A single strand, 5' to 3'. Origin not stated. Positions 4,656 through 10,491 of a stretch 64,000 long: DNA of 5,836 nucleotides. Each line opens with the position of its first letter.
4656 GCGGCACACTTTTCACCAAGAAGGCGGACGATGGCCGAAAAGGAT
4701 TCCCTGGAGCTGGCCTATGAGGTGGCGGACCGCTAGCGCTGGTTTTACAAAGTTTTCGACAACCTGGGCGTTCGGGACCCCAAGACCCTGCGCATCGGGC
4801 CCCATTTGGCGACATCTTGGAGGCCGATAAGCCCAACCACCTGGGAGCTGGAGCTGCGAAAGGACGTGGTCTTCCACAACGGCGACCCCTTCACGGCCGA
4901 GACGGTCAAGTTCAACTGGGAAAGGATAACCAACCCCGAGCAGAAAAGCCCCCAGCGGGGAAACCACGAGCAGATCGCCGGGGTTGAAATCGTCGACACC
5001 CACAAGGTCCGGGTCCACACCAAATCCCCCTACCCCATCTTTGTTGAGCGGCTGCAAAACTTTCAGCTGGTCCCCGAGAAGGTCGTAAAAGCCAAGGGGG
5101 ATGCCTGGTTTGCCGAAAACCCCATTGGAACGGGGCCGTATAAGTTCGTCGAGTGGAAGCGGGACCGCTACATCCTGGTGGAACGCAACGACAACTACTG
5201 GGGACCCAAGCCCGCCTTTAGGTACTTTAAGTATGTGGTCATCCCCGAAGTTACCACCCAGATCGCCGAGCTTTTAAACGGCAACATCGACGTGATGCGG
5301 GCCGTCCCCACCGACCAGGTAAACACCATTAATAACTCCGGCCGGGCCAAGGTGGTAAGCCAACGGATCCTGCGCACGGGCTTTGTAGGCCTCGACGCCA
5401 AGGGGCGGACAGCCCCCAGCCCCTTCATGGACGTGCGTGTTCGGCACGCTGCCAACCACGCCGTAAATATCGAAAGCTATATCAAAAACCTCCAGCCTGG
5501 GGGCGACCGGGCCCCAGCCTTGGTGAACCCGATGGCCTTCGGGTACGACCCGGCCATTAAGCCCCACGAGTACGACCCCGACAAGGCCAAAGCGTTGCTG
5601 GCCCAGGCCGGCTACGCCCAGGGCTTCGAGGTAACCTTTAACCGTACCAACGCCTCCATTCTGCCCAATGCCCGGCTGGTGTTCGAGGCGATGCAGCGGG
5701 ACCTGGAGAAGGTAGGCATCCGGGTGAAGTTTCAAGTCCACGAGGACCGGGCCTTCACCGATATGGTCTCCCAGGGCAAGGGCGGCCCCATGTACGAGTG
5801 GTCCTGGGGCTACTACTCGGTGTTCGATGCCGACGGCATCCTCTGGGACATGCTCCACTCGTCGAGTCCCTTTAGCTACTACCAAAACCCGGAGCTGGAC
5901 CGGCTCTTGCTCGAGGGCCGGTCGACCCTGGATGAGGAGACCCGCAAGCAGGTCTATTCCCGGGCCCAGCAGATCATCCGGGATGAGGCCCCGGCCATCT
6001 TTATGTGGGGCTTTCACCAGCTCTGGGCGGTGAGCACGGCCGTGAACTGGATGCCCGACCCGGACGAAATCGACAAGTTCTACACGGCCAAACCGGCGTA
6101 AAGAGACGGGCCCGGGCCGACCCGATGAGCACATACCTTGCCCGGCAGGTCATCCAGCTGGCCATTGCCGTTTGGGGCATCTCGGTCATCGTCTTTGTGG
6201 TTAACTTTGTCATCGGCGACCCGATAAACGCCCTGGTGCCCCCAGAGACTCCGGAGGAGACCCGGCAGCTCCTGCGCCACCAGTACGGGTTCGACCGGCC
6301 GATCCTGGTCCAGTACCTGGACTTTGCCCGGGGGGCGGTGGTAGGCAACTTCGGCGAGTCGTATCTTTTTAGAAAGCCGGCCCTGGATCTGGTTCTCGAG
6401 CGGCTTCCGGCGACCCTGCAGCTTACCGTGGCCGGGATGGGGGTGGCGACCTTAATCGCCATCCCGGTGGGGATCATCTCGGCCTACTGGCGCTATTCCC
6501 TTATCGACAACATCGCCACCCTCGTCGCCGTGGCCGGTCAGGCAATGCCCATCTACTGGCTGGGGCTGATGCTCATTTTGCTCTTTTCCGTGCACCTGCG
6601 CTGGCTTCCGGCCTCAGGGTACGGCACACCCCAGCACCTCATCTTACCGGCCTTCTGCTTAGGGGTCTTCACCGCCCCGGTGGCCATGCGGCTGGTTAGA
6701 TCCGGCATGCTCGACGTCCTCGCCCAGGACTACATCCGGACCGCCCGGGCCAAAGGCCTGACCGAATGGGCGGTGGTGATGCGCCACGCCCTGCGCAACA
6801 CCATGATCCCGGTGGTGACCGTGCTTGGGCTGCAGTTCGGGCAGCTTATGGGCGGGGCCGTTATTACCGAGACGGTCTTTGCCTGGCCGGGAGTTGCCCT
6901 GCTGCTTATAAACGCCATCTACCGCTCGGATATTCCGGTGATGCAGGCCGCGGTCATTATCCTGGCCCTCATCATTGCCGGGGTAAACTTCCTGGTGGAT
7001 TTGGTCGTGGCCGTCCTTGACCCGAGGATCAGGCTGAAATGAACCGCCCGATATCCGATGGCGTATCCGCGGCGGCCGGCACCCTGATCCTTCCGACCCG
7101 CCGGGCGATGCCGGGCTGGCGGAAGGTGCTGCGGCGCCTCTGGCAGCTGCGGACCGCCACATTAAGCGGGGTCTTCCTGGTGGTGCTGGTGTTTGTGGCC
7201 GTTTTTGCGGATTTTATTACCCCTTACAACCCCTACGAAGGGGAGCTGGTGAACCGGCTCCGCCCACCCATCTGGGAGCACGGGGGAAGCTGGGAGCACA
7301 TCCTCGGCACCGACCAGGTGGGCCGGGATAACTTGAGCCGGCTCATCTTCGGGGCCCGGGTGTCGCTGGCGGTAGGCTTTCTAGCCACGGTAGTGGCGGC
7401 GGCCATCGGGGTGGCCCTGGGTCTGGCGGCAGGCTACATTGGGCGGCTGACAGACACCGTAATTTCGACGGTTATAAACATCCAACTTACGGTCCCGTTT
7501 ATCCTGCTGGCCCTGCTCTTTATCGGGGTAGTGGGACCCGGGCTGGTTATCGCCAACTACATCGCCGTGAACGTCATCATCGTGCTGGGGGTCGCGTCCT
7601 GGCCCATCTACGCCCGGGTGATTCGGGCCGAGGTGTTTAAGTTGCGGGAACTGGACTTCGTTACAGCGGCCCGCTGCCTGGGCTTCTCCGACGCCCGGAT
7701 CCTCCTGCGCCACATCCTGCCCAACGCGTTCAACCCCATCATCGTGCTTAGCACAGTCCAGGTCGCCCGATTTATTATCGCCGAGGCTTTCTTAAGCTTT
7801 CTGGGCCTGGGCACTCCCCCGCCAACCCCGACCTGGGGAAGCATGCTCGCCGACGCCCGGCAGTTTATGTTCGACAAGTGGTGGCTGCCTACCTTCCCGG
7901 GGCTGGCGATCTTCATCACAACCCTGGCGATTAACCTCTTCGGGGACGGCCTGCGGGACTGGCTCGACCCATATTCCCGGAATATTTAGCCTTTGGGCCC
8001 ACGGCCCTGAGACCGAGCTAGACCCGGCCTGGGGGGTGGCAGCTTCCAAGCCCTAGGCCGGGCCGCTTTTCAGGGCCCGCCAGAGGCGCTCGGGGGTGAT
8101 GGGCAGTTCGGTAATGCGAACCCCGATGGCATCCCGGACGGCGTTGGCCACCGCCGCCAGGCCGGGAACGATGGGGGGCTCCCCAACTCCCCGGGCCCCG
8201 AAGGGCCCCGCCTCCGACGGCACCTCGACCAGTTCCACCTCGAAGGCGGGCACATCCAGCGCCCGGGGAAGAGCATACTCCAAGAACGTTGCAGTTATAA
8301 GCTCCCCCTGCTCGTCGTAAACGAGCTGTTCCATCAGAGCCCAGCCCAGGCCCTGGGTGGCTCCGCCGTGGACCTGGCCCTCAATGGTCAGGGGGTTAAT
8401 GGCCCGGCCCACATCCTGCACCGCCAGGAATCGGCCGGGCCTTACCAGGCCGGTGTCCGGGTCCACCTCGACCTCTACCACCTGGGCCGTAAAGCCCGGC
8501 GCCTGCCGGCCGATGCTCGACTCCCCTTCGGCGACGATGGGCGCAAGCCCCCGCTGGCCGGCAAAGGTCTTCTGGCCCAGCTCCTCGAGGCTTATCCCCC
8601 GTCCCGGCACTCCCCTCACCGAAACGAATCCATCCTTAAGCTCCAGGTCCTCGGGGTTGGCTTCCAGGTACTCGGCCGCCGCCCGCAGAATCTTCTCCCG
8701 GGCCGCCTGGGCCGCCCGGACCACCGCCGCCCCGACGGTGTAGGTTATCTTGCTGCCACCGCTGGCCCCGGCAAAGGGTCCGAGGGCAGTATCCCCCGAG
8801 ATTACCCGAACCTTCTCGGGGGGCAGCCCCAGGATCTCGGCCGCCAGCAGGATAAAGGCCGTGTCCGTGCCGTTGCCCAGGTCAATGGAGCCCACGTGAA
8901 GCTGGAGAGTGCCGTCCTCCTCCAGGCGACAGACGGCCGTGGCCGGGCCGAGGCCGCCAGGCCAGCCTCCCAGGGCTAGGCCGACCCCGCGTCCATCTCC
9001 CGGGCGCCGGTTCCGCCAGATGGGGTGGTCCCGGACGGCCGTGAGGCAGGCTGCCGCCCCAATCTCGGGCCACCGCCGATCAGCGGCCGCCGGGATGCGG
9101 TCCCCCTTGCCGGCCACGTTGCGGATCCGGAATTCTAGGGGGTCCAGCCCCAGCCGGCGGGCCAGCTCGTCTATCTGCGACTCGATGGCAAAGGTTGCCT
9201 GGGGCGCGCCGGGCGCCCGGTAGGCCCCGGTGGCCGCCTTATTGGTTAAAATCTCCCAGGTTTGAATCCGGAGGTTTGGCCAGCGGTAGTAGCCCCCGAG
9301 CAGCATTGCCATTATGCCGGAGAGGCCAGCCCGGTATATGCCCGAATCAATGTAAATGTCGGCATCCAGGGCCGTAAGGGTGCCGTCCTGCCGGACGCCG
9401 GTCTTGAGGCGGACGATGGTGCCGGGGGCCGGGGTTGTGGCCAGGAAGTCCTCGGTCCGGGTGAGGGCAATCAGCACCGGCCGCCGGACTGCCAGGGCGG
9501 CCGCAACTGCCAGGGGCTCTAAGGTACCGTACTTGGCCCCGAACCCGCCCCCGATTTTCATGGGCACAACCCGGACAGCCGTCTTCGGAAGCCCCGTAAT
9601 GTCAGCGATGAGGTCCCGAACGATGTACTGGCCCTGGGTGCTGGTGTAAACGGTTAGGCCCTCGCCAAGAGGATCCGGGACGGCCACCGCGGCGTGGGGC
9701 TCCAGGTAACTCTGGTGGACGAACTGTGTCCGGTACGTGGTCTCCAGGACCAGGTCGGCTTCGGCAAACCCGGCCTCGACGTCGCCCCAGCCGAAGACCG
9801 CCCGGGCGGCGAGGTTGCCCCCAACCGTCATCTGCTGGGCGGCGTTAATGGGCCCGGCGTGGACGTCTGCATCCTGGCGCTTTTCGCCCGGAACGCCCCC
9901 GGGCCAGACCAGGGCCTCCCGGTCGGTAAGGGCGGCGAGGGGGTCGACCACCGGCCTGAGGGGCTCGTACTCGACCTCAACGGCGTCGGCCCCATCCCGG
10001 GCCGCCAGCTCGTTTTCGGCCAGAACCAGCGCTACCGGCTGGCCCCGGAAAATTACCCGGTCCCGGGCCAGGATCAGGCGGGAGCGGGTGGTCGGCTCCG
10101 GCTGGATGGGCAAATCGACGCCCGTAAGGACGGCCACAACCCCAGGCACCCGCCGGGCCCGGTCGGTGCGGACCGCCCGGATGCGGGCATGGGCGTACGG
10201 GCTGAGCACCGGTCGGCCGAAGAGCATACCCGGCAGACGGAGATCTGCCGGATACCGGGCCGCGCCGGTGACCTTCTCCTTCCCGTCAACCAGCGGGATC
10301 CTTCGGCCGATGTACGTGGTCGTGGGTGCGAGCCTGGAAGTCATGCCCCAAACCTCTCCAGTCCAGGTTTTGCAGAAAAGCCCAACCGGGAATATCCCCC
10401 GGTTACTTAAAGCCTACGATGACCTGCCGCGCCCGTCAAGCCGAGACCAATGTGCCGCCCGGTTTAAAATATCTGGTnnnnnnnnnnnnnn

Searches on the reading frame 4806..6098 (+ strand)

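Call 10: search_protein_families(library=pfam, proteins=[window:4806-6098:+], max_evalue=0.001)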
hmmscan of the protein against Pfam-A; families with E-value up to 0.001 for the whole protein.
window:4806-6098:+ (431 aa): 1 family
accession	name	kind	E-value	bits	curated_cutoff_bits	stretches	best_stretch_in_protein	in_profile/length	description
PF00496.27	SBP_bac_5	-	3.3e-85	286.8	32.4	1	1-353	6-364/368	Bacterial extracellular solute-binding proteins, family 5 Middle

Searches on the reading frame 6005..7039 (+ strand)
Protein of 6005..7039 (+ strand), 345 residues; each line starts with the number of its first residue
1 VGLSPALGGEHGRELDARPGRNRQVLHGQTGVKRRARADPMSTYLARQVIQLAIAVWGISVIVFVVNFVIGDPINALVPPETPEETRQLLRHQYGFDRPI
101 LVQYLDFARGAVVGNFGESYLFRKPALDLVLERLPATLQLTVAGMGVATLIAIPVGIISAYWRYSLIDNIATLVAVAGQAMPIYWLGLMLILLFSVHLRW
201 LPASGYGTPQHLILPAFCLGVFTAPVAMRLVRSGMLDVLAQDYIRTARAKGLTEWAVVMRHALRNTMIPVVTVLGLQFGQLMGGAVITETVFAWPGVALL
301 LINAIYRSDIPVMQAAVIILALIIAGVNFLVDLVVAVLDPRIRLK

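Call 10: search_protein_families(library=pfam, proteins=[window:6005-7039:+], max_evalue=0.001)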
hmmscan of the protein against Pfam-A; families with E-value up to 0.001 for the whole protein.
window:6005-7039:+ (345 aa): 2 families
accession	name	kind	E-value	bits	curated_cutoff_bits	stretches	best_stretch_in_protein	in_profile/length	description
PF00528.27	BPD_transp_1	-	6.8e-44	150.2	26.4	1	152-343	1-183/184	Binding-protein-dependent transport system inner membrane component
PF19300.4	BPD_transp_1_N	-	8.3e-08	32.9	23.8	1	41-141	1-114/114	Binding-prot-dependent transport system membrane comp, N-term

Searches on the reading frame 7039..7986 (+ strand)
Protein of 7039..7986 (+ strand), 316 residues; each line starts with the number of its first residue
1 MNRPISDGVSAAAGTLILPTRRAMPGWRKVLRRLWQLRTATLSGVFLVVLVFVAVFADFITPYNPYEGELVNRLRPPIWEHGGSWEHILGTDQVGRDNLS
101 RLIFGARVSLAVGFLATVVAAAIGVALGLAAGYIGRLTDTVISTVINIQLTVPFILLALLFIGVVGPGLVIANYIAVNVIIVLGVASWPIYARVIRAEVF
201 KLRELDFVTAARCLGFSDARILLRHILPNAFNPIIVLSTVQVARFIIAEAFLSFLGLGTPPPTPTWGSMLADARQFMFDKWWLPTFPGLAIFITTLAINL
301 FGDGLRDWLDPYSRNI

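Call 10: search_protein_families(library=pfam, proteins=[window:7039-7986:+], max_evalue=0.001)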
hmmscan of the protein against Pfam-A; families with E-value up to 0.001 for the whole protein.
window:7039-7986:+ (316 aa): 2 families
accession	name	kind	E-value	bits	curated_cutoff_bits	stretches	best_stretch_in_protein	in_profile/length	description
PF00528.27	BPD_transp_1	-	3.7e-32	112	26.4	1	124-311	1-180/184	Binding-protein-dependent transport system inner membrane component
PF12911.12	OppC_N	-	1.5e-10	41.2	23.9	1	27-77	3-53/53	N-terminal TM domain of oligopeptide transport permease C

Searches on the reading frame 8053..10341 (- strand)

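Call 10: search_protein_families(library=pfam, proteins=[window:8053-10341:-], max_evalue=0.001)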
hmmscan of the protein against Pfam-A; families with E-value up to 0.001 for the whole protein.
window:8053-10341:- (762 aa): 3 families
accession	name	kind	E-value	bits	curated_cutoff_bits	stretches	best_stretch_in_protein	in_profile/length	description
PF02738.23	MoCoBD_1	-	1.3e-75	254.1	27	1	183-409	13-244/244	Molybdopterin cofactor-binding domain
PF20256.3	MoCoBD_2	-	2.4e-71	241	27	1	449-698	23-283/283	Molybdopterin cofactor-binding domain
PF01315.27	Ald_Xan_dh_C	-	5.4e-27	94.7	31.3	1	25-128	1-109/110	Aldehyde oxidase and xanthine dehydrogenase, a/b hammerhead domain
